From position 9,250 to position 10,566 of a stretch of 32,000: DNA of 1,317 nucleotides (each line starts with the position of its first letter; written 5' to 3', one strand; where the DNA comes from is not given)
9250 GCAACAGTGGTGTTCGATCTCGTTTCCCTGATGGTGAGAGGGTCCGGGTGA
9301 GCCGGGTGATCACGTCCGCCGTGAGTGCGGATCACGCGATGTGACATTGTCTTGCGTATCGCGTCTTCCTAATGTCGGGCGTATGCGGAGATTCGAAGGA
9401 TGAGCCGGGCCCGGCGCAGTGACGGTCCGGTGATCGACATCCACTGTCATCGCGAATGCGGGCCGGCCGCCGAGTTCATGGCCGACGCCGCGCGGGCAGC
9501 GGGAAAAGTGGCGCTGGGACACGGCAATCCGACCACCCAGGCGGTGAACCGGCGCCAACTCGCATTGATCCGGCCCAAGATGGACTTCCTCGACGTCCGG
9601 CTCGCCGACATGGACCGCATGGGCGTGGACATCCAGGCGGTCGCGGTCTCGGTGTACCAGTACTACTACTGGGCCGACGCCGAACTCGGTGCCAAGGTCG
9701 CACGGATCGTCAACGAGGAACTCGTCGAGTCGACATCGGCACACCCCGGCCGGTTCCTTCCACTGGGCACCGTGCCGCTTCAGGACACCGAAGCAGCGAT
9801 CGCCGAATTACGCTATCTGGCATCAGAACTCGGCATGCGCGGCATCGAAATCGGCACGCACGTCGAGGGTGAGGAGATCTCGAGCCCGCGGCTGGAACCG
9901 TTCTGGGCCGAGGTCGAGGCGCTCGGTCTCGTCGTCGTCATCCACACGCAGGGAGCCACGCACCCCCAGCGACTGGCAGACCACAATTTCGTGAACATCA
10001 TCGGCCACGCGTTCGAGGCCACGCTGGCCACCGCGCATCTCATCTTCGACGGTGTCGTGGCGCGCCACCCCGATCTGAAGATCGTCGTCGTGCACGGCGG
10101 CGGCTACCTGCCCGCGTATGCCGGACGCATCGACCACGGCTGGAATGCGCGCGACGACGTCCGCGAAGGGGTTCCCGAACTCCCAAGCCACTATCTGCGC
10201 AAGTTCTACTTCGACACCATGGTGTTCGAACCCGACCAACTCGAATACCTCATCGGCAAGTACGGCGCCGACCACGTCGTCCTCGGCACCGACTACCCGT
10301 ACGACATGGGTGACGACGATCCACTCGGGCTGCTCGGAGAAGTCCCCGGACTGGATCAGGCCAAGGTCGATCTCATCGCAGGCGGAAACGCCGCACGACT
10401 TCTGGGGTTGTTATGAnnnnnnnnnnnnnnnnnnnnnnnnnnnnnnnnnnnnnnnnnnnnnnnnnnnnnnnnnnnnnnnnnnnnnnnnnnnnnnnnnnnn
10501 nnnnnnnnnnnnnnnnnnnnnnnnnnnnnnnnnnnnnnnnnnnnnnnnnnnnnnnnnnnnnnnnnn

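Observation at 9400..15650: Six-gene translationally coupled operon with mirrored paralogue pairs (amidohydrolase_2 / GFO / GFO / amidohydrolase_2) plus Ldh_2 and FAH: no known pathway fits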

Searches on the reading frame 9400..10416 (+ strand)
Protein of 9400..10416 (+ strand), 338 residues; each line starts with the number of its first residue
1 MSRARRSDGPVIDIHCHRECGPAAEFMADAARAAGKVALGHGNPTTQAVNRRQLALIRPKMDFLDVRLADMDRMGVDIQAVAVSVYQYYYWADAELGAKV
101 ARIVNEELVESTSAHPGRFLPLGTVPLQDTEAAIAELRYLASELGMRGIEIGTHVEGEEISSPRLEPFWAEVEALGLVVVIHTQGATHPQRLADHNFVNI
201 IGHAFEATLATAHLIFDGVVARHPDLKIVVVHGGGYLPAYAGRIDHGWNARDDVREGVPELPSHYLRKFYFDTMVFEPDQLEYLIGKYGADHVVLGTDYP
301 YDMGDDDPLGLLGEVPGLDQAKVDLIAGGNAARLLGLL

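Call 3: search_protein_families(library=pfam, proteins=[window:9400-10416:+])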
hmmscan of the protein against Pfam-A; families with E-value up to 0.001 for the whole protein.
window:9400-10416:+ (338 aa): 1 family
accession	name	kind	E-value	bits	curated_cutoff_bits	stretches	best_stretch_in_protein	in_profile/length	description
PF04909.20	Amidohydro_2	-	1.8e-42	146.5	26.4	1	12-337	1-289/289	Amidohydrolase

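Call 4: search_protein_families(library=ncbifam, proteins=[window:9400-10416:+])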
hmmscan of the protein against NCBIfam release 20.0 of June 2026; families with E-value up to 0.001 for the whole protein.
window:9400-10416:+ (338 aa): 0 families

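Call 8: list_cluster_members(proteins=[window:9400-10416:+, window:10413-11555:+, window:11573-12652:+, window:12649-13725:+, window:13722-14762:+, window:14775-15650:+, window:8281-9300:+, window:7502-8350:+, window:6109-7524:+, window:1839-3338:-])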
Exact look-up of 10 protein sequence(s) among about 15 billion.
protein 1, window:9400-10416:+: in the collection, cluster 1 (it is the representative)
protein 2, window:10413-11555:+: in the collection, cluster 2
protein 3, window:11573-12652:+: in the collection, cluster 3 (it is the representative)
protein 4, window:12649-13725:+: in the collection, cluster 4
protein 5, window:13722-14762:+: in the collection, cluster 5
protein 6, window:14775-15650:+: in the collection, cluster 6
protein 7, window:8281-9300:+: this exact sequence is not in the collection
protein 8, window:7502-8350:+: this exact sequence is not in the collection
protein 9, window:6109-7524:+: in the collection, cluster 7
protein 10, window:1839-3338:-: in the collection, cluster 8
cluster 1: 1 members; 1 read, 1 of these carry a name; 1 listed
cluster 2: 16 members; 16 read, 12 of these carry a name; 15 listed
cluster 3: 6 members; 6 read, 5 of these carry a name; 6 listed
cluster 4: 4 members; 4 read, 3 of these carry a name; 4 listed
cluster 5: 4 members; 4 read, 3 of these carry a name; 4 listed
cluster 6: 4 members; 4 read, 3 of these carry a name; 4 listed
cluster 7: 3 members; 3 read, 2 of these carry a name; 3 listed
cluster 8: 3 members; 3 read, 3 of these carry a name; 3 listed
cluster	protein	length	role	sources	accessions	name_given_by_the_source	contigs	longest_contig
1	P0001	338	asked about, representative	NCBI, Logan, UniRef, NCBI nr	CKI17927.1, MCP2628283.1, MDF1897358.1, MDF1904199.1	amidohydrolase [Mycolicibacterium smegmatis] | amidohydrolase family protein n=1 Tax=Mycolicibacterium smegmatis TaxID=1772 ... | amidohydrolase family protein [Mycolicibacterium smegmatis]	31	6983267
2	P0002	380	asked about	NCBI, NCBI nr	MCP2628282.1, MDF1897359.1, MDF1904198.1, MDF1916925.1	Gfo/Idh/MocA family oxidoreductase [Mycolicibacterium smegmatis]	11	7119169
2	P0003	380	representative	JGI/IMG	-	predicted dehydrogenase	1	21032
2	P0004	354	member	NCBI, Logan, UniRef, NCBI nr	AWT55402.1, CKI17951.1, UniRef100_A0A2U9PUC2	inositol 2-dehydrogenase [Mycolicibacterium smegmatis] | Putative oxidoreductase YisS n=2 Tax=Mycolicibacterium smegmatis TaxID=1772 ... | putative oxidoreductase YisS [Mycolicibacterium smegmatis MKD8]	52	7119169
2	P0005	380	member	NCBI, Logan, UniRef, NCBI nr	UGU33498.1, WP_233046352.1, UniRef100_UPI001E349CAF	Gfo/Idh/MocA family protein [Mycolicibacterium smegmatis] | Gfo/Idh/MocA family protein n=1 Tax=Mycolicibacterium smegmatis TaxID=1772 ... | Gfo/Idh/MocA family oxidoreductase [Mycolicibacterium smegmatis]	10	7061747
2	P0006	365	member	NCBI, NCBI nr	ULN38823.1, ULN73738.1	Gfo/Idh/MocA family oxidoreductase [Mycolicibacterium smegmatis]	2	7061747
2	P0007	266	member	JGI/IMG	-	predicted dehydrogenase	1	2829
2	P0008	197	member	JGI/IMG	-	predicted dehydrogenase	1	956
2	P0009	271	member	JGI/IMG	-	myo-inositol 2-dehydrogenase / D-chiro-inositol 1-dehydrogenase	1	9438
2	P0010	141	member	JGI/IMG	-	hypothetical protein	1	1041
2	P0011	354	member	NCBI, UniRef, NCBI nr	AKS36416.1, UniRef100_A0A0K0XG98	oxidoreductase [Mycolicibacterium goodii] | Oxidoreductase n=1 Tax=Mycolicibacterium goodii TaxID=134601 RepID=A0A0K0XG98_MYCGD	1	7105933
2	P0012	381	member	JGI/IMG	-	myo-inositol 2-dehydrogenase/D-chiro-inositol 1-dehydrogenase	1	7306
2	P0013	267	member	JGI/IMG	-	predicted dehydrogenase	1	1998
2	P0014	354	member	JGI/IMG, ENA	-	-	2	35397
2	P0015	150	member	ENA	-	-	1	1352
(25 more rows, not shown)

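Call 11: search_solved_structures(query=window:9400-10416:+, max_evalue=0.001)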
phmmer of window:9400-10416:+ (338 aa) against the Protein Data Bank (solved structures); distinct sequences matched with E-value up to 0.001: 49.
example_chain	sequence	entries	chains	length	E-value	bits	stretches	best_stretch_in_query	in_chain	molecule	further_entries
4ign_A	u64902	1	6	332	4.9e-51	177.3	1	52-337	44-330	2-amino-3-carboxymuconate-6-semialdehyde decarboxylase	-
4igm_A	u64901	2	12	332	1.4e-50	175.8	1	56-337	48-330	2-amino-3-carboxymuconate-6-semialdehyde decarboxylase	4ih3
4ofc_A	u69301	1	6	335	1.4e-50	175.8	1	56-337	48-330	2-amino-3-carboxymuconate-6-semialdehyde decarboxylase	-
2wm1_A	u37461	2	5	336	1.4e-50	175.7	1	56-337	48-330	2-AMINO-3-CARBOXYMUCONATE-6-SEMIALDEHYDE DECARBOXYLASE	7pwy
6mgt_A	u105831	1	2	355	1.4e-40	142.9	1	64-335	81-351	2-amino-3-carboxymuconate 6-semialdehyde decarboxylase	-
8yt2_A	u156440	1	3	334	6.3e-40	140.8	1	66-335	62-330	2-amino-3-carboxymuconate 6-semialdehyde decarboxylase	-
4ifk_B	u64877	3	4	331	7.4e-40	140.5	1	47-335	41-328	2-amino-3-carboxymuconate 6-semialdehyde decarboxylase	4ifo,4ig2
6mgs_A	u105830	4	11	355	9.2e-40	140.2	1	64-335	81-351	2-amino-3-carboxymuconate 6-semialdehyde decarboxylase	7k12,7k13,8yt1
2hbv_A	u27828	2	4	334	1.2e-39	139.8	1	66-335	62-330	2-amino-3-carboxymuconate 6-semialdehyde decarboxylase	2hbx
4era_A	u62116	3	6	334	8.1e-39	137.1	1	66-335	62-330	2-amino-3-carboxymuconate 6-semialdehyde decarboxylase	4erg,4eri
4ifk_A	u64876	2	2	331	8.6e-39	137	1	66-335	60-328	2-amino-3-carboxymuconate 6-semialdehyde decarboxylase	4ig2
4ifr_A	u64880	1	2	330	9e-39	137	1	66-335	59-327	2-amino-3-carboxymuconate 6-semialdehyde decarboxylase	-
4epk_A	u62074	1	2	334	2.7e-38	135.4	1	66-335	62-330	2-amino-3-carboxymuconate 6-semialdehyde decarboxylase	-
4icm_A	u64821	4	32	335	9.1e-31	110.6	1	55-335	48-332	5-carboxyvanillate decarboxylase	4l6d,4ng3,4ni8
2dvt_A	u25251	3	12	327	9.8e-21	77.6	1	60-305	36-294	Thermophilic reversible gamma-resorcylate decarboxylase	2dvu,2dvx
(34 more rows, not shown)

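Call 18: find_homologous_proteins(query=window:9400-10416:+, max_evalue=1e-30)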
Query window:9400-10416:+ (338 aa): 3779 proteins with E <= 1e-30 among 8000 candidates; the best 120 are listed.
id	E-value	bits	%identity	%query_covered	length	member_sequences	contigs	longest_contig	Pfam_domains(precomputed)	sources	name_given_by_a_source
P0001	1.2e-225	766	100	100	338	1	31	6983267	PF04909.21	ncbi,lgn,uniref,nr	ncbi:amidohydrolase [Mycolicibacterium smegmatis]|uniref:amidohydrolase family protein n=1 Tax=Mycol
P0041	6.3e-225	764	100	100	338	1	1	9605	PF04909.21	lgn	-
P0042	9.5e-225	763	99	100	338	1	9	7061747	PF04909.21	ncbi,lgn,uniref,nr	ncbi:amidohydrolase family protein [Mycolicibacterium smegmatis]|uniref:amidohydrolase family protei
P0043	3.2e-215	732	94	100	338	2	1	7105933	PF04909.21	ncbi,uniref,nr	ncbi:amidohydrolase family protein [Mycolicibacterium goodii]|uniref:Amidohydrolase-related domain-c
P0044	2.2e-199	680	89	100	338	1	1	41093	PF04909.21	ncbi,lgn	ncbi:amidohydrolase family protein [Mycobacterium sp. NPDC003449]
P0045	3.1e-197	673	88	100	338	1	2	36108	PF04909.21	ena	-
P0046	4.7e-195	666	86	100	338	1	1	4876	PF04909.21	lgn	-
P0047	2.6e-194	663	85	100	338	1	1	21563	PF04909.21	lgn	-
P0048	8.1e-194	662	84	100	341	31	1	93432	PF04909.21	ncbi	ncbi:amidohydrolase family protein [soil metagenome]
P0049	3.3e-193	660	85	100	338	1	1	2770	PF04909.21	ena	-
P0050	5.4e-193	659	86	99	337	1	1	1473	PF04909.21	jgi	jgi:aminocarboxymuconate-semialdehyde decarboxylase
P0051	6.1e-193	659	85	100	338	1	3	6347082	PF04909.21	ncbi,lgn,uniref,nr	ncbi:amidohydrolase family protein [Mycolicibacterium tokaiense]|uniref:Aminocarboxymuconate-semiald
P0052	8.4e-193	658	85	99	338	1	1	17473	PF04909.21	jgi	jgi:aminocarboxymuconate-semialdehyde decarboxylase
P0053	9.1e-193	658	84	99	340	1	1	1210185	PF04909.21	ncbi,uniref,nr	ncbi:amidohydrolase family protein [Mycobacterium deserti]|uniref:Amidohydrolase n=1 Tax=Mycobacteri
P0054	1.4e-192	658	85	99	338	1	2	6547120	PF04909.21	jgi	jgi:aminocarboxymuconate-semialdehyde decarboxylase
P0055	1.4e-192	658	84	100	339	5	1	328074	PF04909.21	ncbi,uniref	ncbi:amidohydrolase family protein [Saccharomonospora sp. NPDC046836]|uniref:amidohydrolase family p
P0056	1.8e-192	657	86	100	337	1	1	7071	PF04909.21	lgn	-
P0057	2.1e-192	657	85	100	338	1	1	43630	PF04909.21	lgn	-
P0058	2.2e-192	657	85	100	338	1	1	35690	PF04909.21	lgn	-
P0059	2.5e-192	657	85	100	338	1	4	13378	PF04909.21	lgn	-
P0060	3.4e-192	656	84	100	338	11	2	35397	PF04909.21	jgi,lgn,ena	-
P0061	3.5e-192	656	84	100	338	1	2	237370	PF04909.21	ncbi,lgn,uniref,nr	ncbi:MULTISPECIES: amidohydrolase family protein [unclassified Mycobacterium]|uniref:amidohydrolase 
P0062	4.1e-192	656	84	100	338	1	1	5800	PF04909.21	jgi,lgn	jgi:aminocarboxymuconate-semialdehyde decarboxylase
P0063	5.2e-192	656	85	100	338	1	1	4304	PF04909.21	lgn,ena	-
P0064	1.0e-191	655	84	100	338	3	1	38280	PF04909.21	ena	-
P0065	1.1e-191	655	85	100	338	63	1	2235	PF04909.21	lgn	-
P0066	1.8e-191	654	85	100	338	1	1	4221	PF04909.21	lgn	-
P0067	1.8e-191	654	83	100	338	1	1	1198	PF04909.21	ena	-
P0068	2.4e-191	653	85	100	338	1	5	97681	PF04909.21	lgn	-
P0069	2.8e-191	653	84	100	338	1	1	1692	PF04909.21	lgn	-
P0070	2.8e-191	653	84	100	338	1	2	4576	PF04909.21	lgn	-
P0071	3.5e-191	653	85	99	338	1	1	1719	PF04909.21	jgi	jgi:aminocarboxymuconate-semialdehyde decarboxylase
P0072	4.5e-191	653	85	100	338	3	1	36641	PF04909.21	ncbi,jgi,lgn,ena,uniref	ncbi:amidohydrolase family protein [Mycolicibacterium sp.]|uniref:amidohydrolase family protein n=1 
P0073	6.7e-191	652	84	100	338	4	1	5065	PF04909.21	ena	-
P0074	9.1e-191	652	85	100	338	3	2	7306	PF04909.21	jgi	jgi:aminocarboxymuconate-semialdehyde decarboxylase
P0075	1.7e-190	651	83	100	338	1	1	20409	PF04909.21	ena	-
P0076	2.1e-190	650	84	100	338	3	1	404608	PF04909.21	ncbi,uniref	ncbi:amidohydrolase family protein [Nonomuraea purpurea]|uniref:Amidohydrolase family protein n=1 Ta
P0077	2.2e-190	650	83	100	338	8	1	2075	PF04909.21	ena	-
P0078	2.8e-190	650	84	100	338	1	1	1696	PF04909.21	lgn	-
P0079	4.9e-190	649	85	100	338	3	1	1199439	PF04909.21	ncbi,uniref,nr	ncbi:amidohydrolase family protein [Mycobacterium sp. 236(2023)]|uniref:amidohydrolase family protei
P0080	5.4e-190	649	84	100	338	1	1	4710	PF04909.21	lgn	-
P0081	9.1e-190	648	83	100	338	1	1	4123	PF04909.21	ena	-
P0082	1.5e-189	648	82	100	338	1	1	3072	PF04909.21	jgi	jgi:aminocarboxymuconate-semialdehyde decarboxylase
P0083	1.6e-189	648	84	100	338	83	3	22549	PF04909.21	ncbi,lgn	-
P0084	2.9e-189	647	82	100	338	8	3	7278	PF04909.21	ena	-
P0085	7.1e-189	645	84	100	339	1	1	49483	PF04909.21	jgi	jgi:aminocarboxymuconate-semialdehyde decarboxylase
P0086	7.5e-189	645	82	100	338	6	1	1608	PF04909.21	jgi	-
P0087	8.0e-189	645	84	100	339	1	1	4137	PF04909.21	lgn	-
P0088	3.7e-188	643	82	100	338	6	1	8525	PF04909.21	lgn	-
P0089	6.0e-188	642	82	100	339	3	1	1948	PF04909.21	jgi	jgi:aminocarboxymuconate-semialdehyde decarboxylase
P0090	7.2e-188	642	82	99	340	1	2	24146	PF04909.21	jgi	jgi:aminocarboxymuconate-semialdehyde decarboxylase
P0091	2.6e-187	640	83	100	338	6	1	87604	PF04909.21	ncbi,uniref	ncbi:amidohydrolase family protein [Acrocarpospora sp. B8E8]|uniref:amidohydrolase family protein n=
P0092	4.7e-187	639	83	100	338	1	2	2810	PF04909.21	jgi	jgi:aminocarboxymuconate-semialdehyde decarboxylase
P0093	9.4e-187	638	82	100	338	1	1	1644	PF04909.21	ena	-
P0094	1.5e-186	638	82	100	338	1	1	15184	PF04909.21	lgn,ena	-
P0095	1.4e-185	635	80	100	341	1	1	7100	PF04909.21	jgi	-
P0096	2.3e-185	634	81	100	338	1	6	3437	PF04909.21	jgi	jgi:aminocarboxymuconate-semialdehyde decarboxylase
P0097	7.3e-185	632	81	99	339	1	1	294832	PF04909.21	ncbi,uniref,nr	ncbi:amidohydrolase family protein [Acrocarpospora catenulata]|uniref:amidohydrolase family protein 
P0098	1.5e-184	631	81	100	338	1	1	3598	PF04909.21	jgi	jgi:aminocarboxymuconate-semialdehyde decarboxylase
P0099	1.6e-183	628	80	100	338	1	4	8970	PF04909.21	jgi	jgi:aminocarboxymuconate-semialdehyde decarboxylase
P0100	3.1e-183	627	80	100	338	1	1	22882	PF04909.21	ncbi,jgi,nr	ncbi:MAG: hypothetical protein JWM84_2326 [Nocardioides sp.]|jgi:aminocarboxymuconate-semialdehyde d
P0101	3.2e-183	627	80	100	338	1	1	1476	PF04909.21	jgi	jgi:aminocarboxymuconate-semialdehyde decarboxylase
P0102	2.4e-182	624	80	100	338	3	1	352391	PF04909.21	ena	-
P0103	2.9e-182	624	80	100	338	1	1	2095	PF04909.21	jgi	jgi:aminocarboxymuconate-semialdehyde decarboxylase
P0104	1.1e-181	622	78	100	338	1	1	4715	PF04909.21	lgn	-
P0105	1.4e-181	621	80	100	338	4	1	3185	PF04909.21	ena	-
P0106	2.2e-181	621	80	100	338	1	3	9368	PF04909.21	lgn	-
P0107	2.4e-181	621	87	92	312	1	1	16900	PF04909.21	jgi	jgi:aminocarboxymuconate-semialdehyde decarboxylase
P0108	5.7e-181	619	81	99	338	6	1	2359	PF04909.21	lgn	-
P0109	7.7e-181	619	79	100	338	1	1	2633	PF04909.21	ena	-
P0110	8.1e-181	619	79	100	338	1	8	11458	PF04909.21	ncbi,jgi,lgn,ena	jgi:aminocarboxymuconate-semialdehyde decarboxylase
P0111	1.5e-180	618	79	100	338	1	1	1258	PF04909.21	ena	-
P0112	1.7e-180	618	79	100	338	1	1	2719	PF04909.21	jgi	jgi:aminocarboxymuconate-semialdehyde decarboxylase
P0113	2.5e-180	617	79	100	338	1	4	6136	PF04909.21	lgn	-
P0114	6.9e-180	616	79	100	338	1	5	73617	PF04909.21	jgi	jgi:aminocarboxymuconate-semialdehyde decarboxylase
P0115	7.6e-180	616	78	100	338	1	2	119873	PF04909.21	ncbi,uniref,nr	ncbi:amidohydrolase family protein [Plantactinospora mayteni]|uniref:Amidohydrolase n=1 Tax=Plantact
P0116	8.2e-180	616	87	92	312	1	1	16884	PF04909.21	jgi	jgi:aminocarboxymuconate-semialdehyde decarboxylase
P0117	3.5e-179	613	80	99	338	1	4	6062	PF04909.21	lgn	-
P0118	7.2e-179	612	78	100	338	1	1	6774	PF04909.21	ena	-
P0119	7.4e-179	612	78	100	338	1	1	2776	PF04909.21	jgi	jgi:aminocarboxymuconate-semialdehyde decarboxylase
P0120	1.7e-178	611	78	100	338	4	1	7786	PF04909.21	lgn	-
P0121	1.7e-178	611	79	97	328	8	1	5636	PF04909.21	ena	-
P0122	2.0e-178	611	78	100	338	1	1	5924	PF04909.21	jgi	jgi:aminocarboxymuconate-semialdehyde decarboxylase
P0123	4.3e-178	610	78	100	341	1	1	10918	PF04909.21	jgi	jgi:aminocarboxymuconate-semialdehyde decarboxylase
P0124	4.4e-178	610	79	100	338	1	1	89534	PF04909.21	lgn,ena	-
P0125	4.5e-178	610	78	100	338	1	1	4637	PF04909.21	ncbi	-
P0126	5.1e-178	610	78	100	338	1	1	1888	PF04909.21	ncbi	-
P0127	5.4e-178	610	78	100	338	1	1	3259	PF04909.21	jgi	jgi:aminocarboxymuconate-semialdehyde decarboxylase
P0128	9.5e-178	609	78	100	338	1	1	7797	PF04909.21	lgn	-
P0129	9.8e-178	609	78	100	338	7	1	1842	PF04909.21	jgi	jgi:aminocarboxymuconate-semialdehyde decarboxylase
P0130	2.2e-177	608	78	100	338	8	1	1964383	PF04909.21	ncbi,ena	-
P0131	2.4e-177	607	78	97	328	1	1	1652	PF04909.21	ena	-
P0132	3.4e-177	607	78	100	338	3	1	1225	PF04909.21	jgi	jgi:aminocarboxymuconate-semialdehyde decarboxylase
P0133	3.5e-177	607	78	100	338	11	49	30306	PF04909.21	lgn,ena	-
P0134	3.7e-177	607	78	100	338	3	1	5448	PF04909.21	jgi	jgi:aminocarboxymuconate-semialdehyde decarboxylase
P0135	4.3e-177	607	86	92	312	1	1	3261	PF04909.21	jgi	jgi:aminocarboxymuconate-semialdehyde decarboxylase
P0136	4.5e-177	607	78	100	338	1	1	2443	PF04909.21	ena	-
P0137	5.3e-177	606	77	100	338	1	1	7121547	PF04909.21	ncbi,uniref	ncbi:amidohydrolase family protein [Micromonospora sp. CA-263727]|uniref:amidohydrolase family prote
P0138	8.4e-177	606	80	97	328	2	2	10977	PF04909.21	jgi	jgi:aminocarboxymuconate-semialdehyde decarboxylase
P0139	9.7e-177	605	78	100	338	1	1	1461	PF04909.21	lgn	-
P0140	2.0e-176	604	78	100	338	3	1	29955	PF04909.21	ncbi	-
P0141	1.4e-175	602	78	100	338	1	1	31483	PF04909.21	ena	-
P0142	1.5e-175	602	78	100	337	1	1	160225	PF04909.21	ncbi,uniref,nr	ncbi:amidohydrolase family protein [Qaidamihabitans albus]|uniref:amidohydrolase family protein n=1 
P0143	2.0e-175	601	77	100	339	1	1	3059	PF04909.21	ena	-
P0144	4.4e-175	600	83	93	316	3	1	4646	PF04909.21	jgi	jgi:aminocarboxymuconate-semialdehyde decarboxylase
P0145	2.5e-174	598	76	100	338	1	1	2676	PF04909.21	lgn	-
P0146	2.5e-174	597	78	100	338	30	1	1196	PF04909.21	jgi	jgi:aminocarboxymuconate-semialdehyde decarboxylase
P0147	4.6e-174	597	76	100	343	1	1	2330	PF04909.21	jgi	jgi:aminocarboxymuconate-semialdehyde decarboxylase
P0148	3.3e-173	594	76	100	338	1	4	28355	PF04909.21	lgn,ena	-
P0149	6.5e-173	593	79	97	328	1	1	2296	PF04909.21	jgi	jgi:aminocarboxymuconate-semialdehyde decarboxylase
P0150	7.0e-173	593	75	99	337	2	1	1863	PF04909.21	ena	-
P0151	8.6e-173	592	82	93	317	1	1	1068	PF04909.21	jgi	jgi:aminocarboxymuconate-semialdehyde decarboxylase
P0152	1.3e-172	592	76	99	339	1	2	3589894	PF04909.21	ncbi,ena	-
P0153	1.3e-172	592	77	100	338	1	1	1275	PF04909.21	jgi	jgi:aminocarboxymuconate-semialdehyde decarboxylase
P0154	3.7e-172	590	83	92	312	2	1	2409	PF04909.21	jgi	jgi:aminocarboxymuconate-semialdehyde decarboxylase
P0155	4.4e-172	590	78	97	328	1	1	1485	PF04909.21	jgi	jgi:aminocarboxymuconate-semialdehyde decarboxylase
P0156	4.8e-172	590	76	100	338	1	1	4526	PF04909.21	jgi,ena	-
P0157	4.9e-172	590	78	97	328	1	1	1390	PF04909.21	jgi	jgi:aminocarboxymuconate-semialdehyde decarboxylase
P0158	5.0e-172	590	76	100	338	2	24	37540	PF04909.21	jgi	jgi:aminocarboxymuconate-semialdehyde decarboxylase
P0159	7.2e-172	589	76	100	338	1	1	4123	PF04909.21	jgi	jgi:aminocarboxymuconate-semialdehyde decarboxylase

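Call 19: find_encoding_contigs(protein=P0076, flank=10000, max_places=1)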
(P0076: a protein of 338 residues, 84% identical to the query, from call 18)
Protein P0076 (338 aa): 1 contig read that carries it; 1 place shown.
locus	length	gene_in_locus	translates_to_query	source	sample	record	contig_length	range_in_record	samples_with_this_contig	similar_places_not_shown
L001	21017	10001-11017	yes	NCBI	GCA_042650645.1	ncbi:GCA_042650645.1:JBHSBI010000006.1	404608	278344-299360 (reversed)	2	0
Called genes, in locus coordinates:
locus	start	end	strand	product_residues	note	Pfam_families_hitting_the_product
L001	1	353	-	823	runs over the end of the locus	PF01381:HTH_3, PF13560:HTH_31, PF13424:TPR_12, PF13424:TPR_12, PF17874:TPR_MalT, PF13176:TPR_7 (weak), PF13424:TPR_12, PF13424:TPR_12, +6 more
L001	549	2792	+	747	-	PF03709:OKR_DC_1_N, PF01276:OKR_DC_1, PF03711:OKR_DC_1_C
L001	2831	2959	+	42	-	-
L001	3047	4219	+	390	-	PF03403:PAF-AH_p_II (weak), PF12740:PETase (faint)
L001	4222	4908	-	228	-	PF09339:HTH_IclR, PF12802:MarR_2 (weak), PF12840:HTH_20 (weak), PF01614:IclR_C (faint)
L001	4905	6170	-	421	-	PF00067:p450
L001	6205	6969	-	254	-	PF12146:Hydrolase_4, PF00561:Abhydrolase_1, PF00975:Thioesterase (weak), PF12697:Abhydrolase_6, PF03096:Ndr (faint)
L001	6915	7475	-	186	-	PF13581:HATPase_c_2, PF02518:HATPase_c (weak)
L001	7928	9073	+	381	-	PF00144:Beta-lactamase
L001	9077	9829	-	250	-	-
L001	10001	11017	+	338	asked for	PF04909:Amidohydro_2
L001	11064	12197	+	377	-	PF01408:GFO_IDH_MocA, PF02894:GFO_IDH_MocA_C (weak), PF22725:GFO_IDH_MocA_C3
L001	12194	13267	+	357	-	PF01408:GFO_IDH_MocA, PF03447:NAD_binding_3 (weak), PF22725:GFO_IDH_MocA_C3, PF02894:GFO_IDH_MocA_C (weak)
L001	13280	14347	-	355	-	PF04909:Amidohydro_2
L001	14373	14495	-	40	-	-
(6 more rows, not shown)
